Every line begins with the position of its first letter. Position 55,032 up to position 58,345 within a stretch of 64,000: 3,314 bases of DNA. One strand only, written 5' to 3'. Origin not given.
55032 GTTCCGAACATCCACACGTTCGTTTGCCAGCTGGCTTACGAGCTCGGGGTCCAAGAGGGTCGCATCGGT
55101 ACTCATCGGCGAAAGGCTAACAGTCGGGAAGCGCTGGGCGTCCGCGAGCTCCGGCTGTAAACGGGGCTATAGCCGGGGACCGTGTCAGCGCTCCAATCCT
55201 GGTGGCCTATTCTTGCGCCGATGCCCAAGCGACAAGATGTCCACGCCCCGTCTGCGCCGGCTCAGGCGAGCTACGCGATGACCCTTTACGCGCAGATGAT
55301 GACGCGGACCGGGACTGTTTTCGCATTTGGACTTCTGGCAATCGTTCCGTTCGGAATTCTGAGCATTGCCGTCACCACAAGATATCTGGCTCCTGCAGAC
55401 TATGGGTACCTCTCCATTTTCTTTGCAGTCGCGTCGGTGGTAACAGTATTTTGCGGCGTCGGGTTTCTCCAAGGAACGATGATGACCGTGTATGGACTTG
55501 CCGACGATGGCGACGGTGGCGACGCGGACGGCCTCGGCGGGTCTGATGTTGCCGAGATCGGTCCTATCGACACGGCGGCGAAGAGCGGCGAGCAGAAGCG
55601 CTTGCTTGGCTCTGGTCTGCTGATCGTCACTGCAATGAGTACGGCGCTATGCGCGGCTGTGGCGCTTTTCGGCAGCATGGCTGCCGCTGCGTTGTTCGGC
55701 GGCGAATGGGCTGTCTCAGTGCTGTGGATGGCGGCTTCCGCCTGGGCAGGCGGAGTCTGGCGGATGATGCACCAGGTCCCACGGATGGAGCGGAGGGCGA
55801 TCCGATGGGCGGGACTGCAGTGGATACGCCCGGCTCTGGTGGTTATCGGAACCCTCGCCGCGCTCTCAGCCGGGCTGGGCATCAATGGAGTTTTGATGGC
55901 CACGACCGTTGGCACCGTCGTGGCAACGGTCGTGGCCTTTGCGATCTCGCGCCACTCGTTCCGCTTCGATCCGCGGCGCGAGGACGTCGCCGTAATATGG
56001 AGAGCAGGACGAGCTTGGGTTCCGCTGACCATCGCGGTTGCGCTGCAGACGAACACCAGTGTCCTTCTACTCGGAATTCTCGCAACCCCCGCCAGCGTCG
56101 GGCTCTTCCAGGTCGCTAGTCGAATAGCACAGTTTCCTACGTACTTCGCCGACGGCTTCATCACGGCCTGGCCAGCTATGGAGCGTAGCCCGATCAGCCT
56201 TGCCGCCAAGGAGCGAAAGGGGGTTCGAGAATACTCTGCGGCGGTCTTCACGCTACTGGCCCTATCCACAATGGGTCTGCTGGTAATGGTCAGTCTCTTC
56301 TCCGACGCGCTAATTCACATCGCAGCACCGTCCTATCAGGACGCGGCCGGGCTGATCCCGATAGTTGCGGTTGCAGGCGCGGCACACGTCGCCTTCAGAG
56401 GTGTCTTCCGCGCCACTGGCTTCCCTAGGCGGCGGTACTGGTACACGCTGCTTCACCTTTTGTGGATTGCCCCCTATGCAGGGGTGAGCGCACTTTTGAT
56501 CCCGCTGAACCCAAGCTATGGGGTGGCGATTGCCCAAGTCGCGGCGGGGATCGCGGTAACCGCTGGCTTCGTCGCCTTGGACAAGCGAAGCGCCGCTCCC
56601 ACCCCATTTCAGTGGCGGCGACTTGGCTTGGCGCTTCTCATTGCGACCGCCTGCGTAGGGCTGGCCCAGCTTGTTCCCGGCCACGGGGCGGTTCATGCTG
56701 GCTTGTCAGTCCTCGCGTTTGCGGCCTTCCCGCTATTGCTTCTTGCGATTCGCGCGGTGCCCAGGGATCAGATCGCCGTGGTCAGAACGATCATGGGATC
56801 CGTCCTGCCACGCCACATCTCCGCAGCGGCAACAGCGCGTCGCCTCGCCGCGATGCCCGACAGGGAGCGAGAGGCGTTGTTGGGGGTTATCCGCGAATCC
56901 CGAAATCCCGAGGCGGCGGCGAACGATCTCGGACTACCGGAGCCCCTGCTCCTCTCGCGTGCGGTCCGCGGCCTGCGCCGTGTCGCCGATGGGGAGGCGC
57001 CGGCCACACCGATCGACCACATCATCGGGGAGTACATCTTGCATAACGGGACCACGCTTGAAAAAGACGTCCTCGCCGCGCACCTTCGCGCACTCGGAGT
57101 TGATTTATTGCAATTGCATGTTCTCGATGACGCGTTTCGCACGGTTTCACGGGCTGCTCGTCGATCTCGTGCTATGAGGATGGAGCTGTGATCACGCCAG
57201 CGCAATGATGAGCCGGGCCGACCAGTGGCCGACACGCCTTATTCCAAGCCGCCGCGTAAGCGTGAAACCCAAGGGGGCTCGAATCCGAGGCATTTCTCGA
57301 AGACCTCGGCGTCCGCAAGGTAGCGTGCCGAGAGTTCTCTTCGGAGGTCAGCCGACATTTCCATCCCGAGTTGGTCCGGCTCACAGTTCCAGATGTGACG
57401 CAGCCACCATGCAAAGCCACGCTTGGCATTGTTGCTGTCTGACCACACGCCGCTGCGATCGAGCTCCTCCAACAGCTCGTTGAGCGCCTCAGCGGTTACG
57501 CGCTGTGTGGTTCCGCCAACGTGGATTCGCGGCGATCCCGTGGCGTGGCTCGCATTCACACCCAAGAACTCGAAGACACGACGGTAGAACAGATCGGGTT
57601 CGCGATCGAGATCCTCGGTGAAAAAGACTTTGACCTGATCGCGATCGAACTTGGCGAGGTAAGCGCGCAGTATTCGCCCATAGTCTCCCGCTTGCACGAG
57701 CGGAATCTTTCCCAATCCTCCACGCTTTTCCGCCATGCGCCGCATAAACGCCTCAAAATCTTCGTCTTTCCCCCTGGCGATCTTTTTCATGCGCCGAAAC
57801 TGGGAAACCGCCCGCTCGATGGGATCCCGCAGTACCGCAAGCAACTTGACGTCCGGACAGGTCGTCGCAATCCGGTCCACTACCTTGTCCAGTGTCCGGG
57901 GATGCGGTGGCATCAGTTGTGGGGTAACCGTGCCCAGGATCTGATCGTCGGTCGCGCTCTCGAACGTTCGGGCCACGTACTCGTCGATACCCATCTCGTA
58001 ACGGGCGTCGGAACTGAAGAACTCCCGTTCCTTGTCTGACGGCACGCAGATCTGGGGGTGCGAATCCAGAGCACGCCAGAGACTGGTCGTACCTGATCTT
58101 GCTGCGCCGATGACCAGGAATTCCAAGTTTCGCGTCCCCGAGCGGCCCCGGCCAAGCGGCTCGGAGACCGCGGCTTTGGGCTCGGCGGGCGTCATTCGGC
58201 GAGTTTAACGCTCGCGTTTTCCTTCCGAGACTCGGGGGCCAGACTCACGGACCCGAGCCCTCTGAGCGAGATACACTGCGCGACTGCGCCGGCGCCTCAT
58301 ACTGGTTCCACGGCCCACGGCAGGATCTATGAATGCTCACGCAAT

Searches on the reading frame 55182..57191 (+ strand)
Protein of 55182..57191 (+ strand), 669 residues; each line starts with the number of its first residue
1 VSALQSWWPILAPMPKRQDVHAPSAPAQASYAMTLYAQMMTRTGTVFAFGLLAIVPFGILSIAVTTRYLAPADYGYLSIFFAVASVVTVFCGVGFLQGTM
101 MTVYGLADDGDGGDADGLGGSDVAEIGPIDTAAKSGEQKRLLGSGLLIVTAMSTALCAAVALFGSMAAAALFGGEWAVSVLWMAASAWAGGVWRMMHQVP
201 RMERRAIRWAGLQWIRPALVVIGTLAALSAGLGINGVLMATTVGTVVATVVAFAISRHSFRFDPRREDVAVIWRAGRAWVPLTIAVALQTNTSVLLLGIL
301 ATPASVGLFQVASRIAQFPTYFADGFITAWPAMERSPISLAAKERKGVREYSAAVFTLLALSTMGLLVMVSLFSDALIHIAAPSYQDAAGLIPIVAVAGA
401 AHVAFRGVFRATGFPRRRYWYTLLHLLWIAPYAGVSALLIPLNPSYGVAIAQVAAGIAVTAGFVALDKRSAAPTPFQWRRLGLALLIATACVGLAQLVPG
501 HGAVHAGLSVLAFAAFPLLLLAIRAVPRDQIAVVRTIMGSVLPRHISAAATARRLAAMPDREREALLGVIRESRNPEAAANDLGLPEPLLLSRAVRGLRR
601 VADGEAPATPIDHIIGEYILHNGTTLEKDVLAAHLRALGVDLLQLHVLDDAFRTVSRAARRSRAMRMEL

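Call 45: search_protein_families(library=pfam, proteins=[window:55182-57191:+], max_evalue=0.0001)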
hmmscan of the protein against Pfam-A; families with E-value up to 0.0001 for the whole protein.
window:55182-57191:+ (669 aa): 2 families
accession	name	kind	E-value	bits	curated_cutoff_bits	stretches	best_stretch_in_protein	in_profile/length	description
PF13440.11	Polysacc_synt_3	-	3.6e-09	36.7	23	1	149-380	53-282/293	Polysaccharide biosynthesis protein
PF01943.22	Polysacc_synt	-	2.3e-05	24.4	28.2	1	153-333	83-270/274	Polysaccharide biosynthesis protein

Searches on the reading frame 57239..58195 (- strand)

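Call 45: search_protein_families(library=pfam, proteins=[window:57239-58195:-], max_evalue=0.0001)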
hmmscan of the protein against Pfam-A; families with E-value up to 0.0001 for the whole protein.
window:57239-58195:- (318 aa): 2 families
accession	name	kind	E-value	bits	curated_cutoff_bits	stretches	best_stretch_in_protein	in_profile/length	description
PF00685.33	Sulfotransfer_1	-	1.5e-12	47.9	22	1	26-216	4-184/255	Sulfotransferase domain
PF13469.12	Sulfotransfer_3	-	2.2e-12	48.1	27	1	27-214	3-213/216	Sulfotransferase family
